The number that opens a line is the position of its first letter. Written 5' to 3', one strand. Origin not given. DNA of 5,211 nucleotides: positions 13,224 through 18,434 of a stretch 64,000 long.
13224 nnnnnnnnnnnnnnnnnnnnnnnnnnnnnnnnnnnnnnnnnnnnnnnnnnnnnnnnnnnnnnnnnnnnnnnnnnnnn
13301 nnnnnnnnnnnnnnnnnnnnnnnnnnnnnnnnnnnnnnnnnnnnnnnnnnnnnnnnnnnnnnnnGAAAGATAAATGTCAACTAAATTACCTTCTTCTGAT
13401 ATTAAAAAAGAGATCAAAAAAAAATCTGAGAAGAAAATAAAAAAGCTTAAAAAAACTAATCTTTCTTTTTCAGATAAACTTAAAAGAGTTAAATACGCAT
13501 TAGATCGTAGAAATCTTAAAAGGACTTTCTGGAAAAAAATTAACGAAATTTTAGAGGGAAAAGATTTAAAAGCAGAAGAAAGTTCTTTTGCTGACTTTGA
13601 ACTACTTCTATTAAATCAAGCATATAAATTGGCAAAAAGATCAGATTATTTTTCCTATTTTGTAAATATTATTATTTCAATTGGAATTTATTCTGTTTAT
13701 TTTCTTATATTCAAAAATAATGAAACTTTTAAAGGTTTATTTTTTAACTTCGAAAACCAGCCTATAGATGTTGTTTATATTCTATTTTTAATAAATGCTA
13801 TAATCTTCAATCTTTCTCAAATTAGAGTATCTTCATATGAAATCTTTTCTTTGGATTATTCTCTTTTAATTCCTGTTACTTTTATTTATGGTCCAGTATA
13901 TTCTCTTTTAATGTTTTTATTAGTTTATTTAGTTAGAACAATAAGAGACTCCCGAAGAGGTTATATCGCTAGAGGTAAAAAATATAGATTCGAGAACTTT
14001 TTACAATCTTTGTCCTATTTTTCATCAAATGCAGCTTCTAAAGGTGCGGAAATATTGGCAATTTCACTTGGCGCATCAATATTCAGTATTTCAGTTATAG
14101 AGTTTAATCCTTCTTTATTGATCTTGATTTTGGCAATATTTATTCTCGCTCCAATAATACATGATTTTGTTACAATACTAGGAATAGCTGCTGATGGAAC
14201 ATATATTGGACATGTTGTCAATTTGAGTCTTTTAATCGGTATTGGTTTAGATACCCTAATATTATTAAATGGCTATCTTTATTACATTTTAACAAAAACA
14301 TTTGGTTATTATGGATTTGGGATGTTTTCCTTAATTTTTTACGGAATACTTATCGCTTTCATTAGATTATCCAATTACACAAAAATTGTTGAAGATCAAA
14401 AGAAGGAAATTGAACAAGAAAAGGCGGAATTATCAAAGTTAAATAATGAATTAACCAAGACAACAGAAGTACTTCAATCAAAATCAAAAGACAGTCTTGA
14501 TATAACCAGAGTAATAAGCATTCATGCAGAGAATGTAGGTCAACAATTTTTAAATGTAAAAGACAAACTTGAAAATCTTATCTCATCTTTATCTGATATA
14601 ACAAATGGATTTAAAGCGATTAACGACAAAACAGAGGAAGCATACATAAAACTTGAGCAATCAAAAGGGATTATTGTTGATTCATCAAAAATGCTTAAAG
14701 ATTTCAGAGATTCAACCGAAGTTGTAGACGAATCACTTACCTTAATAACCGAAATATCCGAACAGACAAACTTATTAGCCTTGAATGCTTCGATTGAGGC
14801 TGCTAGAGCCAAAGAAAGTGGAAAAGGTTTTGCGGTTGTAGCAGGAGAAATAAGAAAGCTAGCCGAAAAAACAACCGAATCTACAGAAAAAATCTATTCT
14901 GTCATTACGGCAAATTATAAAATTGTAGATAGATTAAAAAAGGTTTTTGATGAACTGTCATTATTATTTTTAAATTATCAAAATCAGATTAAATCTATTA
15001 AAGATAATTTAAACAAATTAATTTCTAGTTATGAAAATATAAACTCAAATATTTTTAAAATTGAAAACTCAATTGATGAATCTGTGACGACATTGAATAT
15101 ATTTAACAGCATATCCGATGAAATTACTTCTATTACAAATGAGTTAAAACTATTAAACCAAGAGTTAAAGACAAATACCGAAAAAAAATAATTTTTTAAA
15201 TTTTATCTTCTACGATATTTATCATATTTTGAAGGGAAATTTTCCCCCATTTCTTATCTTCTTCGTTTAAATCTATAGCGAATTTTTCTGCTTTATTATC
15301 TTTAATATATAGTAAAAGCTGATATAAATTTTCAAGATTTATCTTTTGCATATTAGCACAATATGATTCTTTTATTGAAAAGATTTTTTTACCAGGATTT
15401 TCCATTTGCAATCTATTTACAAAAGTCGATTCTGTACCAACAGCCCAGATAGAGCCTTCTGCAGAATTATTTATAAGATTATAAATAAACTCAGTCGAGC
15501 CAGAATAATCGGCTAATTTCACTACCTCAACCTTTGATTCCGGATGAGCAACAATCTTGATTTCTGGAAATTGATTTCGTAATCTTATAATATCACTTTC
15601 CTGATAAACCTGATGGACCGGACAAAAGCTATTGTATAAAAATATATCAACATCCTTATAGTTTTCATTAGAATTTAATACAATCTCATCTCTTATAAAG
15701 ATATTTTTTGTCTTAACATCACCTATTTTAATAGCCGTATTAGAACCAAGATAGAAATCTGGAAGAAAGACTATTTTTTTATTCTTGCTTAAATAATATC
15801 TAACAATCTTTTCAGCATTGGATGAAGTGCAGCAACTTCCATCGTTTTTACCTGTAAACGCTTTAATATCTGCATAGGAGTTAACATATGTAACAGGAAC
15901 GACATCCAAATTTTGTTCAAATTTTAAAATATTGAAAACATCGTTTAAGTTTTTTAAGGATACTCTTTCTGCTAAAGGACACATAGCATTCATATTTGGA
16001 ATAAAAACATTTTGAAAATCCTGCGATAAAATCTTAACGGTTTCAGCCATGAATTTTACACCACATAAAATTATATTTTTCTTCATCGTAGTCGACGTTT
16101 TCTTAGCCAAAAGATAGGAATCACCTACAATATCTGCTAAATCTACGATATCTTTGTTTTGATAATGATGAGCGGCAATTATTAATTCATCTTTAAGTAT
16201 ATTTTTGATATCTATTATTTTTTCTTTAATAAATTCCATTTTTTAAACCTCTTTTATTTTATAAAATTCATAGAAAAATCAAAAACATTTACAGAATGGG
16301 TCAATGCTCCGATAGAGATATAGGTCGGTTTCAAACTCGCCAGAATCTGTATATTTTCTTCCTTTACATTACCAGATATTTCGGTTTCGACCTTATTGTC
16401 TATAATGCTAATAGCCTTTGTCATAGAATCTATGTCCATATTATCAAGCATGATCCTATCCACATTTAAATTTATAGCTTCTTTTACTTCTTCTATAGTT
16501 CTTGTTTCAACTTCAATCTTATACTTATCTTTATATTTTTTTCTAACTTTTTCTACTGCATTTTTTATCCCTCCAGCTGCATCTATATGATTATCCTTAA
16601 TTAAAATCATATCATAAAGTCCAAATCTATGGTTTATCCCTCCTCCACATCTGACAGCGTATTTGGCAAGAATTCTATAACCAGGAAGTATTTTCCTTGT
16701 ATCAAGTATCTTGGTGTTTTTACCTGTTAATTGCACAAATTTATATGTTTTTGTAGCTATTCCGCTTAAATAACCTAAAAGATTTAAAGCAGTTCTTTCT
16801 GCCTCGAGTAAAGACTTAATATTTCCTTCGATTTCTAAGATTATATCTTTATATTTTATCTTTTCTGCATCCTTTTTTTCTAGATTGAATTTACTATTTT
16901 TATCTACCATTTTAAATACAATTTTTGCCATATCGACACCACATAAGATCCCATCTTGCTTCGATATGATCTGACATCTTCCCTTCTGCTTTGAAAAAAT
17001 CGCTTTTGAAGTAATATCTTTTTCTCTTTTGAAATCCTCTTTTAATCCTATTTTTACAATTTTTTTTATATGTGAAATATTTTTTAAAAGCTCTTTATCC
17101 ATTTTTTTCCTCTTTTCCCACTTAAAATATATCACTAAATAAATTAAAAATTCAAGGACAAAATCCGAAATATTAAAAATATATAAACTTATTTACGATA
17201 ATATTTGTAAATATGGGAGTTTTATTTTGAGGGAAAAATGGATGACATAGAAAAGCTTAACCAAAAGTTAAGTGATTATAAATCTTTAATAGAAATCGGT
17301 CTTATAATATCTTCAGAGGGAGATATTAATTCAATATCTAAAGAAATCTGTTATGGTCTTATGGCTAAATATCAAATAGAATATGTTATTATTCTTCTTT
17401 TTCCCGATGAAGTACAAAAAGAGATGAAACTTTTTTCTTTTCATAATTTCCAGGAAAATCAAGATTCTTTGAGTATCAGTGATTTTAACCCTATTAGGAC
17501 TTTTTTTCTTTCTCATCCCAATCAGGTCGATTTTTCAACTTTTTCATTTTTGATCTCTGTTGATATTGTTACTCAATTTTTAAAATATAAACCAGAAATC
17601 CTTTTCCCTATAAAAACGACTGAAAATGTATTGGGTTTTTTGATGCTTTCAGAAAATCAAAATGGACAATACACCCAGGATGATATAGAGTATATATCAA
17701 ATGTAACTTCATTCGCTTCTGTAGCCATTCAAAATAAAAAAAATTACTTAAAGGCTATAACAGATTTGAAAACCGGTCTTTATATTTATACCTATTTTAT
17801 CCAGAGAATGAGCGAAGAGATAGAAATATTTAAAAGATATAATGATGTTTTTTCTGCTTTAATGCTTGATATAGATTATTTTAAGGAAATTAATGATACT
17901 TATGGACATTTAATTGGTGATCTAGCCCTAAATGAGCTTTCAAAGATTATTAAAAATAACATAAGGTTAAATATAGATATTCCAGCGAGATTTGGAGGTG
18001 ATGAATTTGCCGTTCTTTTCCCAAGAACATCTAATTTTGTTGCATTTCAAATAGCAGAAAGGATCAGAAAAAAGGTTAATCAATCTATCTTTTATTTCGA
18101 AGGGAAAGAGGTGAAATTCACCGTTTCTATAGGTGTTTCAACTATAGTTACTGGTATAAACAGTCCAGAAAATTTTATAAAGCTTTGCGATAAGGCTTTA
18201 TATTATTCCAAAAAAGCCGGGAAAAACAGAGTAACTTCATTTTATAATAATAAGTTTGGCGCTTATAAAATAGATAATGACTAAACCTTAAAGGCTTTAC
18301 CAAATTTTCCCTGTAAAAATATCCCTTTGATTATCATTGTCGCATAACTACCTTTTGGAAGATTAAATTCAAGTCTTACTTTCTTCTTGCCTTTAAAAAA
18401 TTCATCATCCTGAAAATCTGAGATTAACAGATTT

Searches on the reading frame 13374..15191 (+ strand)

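Call 18: search_protein_families(library=ncbifam, proteins=[window:13374-15191:+], max_evalue=1e-15)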
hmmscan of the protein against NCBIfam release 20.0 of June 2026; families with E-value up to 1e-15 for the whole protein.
window:13374-15191:+ (605 aa): 7 families
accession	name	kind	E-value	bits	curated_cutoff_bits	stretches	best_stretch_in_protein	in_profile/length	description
NF058645.1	MCPCtpMPsAe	equivalog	1.3e-20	73.8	900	1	434-512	371-449/558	methyl-accepting chemotaxis protein CtpM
NF041847.1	transduc_aer2_vibrio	equivalog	1.2e-18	66.7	1200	1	385-601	532-741/804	aerotaxis transducer Aer2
NF047851.1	MCPCitTducer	equivalog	6.9e-18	65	900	1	337-520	239-429/553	methyl-accepting chemotaxis citrate transducer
NF011622.0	PRK15048.1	equivalog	4.4e-17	62.4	900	1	340-519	241-427/553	methyl-accepting chemotaxis protein II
NF011615.0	PRK15041.1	equivalog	6.6e-17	61.4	947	1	397-518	300-428/554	methyl-accepting chemotaxis protein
NF007309.0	PRK09793.1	equivalog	1.3e-16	60.7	903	1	436-591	342-497/533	methyl-accepting chemotaxis protein IV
NF050802.1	AspChtxCcaA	equivalog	3.1e-16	58.9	1300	1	397-588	511-688/700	aspartate chemotaxis receptor CcaA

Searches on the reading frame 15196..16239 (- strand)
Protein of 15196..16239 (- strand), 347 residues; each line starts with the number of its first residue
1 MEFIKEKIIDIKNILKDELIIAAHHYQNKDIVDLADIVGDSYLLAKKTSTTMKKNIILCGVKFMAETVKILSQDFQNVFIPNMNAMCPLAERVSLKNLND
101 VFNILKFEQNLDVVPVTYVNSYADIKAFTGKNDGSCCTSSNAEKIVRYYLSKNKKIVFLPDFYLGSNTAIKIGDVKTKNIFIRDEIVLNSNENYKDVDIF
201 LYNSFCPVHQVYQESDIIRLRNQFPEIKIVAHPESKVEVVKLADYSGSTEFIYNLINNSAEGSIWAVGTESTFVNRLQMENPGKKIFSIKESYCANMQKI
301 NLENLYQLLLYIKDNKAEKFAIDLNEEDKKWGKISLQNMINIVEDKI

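Call 18: search_protein_families(library=ncbifam, proteins=[window:15196-16239:-], max_evalue=1e-15)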
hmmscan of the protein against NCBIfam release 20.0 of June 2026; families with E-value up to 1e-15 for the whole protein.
window:15196-16239:- (347 aa): 4 families
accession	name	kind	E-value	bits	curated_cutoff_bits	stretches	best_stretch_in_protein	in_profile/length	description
TIGR00550.1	nadA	equivalog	1.9e-77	260.5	262.9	1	10-342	9-308/309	quinolinate synthase NadA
NF006884.0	PRK09375.2-5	equivalog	1.3e-74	251.4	691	1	4-340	72-420/426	quinolinate synthase NadA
NF006878.0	PRK09375.1-2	equivalog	7.2e-69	232.2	294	2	8-167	10-156/306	quinolinate synthase NadA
NF006882.0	PRK09375.2-3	equivalog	1.5e-38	132.5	561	1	3-279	58-347/447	quinolinate synthase NadA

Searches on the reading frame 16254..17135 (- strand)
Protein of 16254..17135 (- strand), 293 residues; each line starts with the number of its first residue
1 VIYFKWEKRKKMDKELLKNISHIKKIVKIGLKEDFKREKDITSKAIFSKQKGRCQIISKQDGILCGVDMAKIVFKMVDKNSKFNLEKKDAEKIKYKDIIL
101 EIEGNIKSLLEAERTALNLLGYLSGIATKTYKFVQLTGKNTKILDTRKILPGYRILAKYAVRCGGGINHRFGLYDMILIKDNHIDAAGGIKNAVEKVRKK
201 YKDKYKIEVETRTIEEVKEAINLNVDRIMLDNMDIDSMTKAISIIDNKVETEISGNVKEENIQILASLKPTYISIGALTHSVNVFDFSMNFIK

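Call 18: search_protein_families(library=ncbifam, proteins=[window:16254-17135:-], max_evalue=1e-15)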
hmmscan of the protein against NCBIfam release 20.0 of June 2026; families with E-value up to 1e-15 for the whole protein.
window:16254-17135:- (293 aa): 2 families
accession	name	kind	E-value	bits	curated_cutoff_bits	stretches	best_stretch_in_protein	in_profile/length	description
TIGR00078.1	nadC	equivalog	3.3e-89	298.7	198.4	1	28-291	3-269/269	carboxylating nicotinate-nucleotide diphosphorylase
TIGR01334.1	modD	hypoth_equivalog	5.7e-21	75.2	178.85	1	33-263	14-250/277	ModD protein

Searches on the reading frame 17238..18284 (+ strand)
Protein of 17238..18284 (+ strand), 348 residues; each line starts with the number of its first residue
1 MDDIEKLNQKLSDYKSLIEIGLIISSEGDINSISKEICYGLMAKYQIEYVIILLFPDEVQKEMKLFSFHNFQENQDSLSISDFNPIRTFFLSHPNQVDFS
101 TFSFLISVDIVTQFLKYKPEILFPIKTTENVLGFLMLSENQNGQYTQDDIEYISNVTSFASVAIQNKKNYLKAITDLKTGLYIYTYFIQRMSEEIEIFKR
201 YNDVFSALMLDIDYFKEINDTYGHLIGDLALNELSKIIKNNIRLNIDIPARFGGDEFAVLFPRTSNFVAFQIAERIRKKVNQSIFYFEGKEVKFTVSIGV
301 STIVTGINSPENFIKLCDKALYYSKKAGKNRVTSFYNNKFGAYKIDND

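Call 18: search_protein_families(library=ncbifam, proteins=[window:17238-18284:+], max_evalue=1e-15)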
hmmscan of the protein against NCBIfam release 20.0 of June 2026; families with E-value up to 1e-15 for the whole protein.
window:17238-18284:+ (348 aa): 17 families
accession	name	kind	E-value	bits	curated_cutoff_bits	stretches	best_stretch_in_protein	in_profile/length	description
NF041606.1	dguan_cyc_DgcA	equivalog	2.8e-61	207.4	370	1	6-333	6-337/340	diguanylate cyclase DgcA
TIGR00254.1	GGDEF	domain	2.1e-46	157.7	37.4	1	172-333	4-165/168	diguanylate cyclase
NF007135.0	PRK09581.1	equivalog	9.1e-44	150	474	1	170-334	289-454/457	PleD family two-component system response regulator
NF007380.0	PRK09894.1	equivalog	1.9e-36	125.9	256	1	139-335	92-287/296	diguanylate cyclase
NF038266.1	diguan_SiaD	equivalog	2.2e-36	125.5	290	1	172-332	93-252/252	biofilm regulation diguanylate cyclase SiaD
NF047654.1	DiguCycDgcRLepto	equivalog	3.2e-35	121.5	500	1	148-333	108-294/295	diguanylate cyclase DgcR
NF007423.1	PRK09966.1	equivalog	1.4e-30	106.5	325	1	165-325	231-390/390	diguanylate cyclase DgcN/YfiN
NF051473.1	DigCycDgcsShew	equivalog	5.8e-29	101.4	400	1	163-331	125-287/291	diguanylate cyclase DgcS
NF007298.0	PRK09776.1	equivalog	4.9e-28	97.5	1135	1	163-336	675-846/1111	diguanylate cyclase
NF011955.1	PRK15426.1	equivalog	1.5e-25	89.4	408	1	173-333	398-559/564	cellulose biosynthesis regulator diguanylate cyclase DgcQ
NF007599.0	PRK10245.1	equivalog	6.4e-25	87.4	402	1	165-332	202-367/371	diguanylate cyclase AdrA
NF047872.1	GGDEF_GdpS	equivalog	3.8e-24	85.5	400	1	175-333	189-348/355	GGDEF domain-containing protein GdpS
NF045675.1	PhdiestaseDibA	equivalog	1.9e-22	79.4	980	1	163-338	191-366/623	phosphodiesterase DibA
NF007474.0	PRK10060.1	equivalog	2.5e-22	78.9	782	1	171-336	235-396/663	cyclic di-GMP phosphodiesterase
NF040885.1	diguan_DgcJ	equivalog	8.9e-21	74.2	500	1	172-330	340-491/493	diguanylate cyclase DgcJ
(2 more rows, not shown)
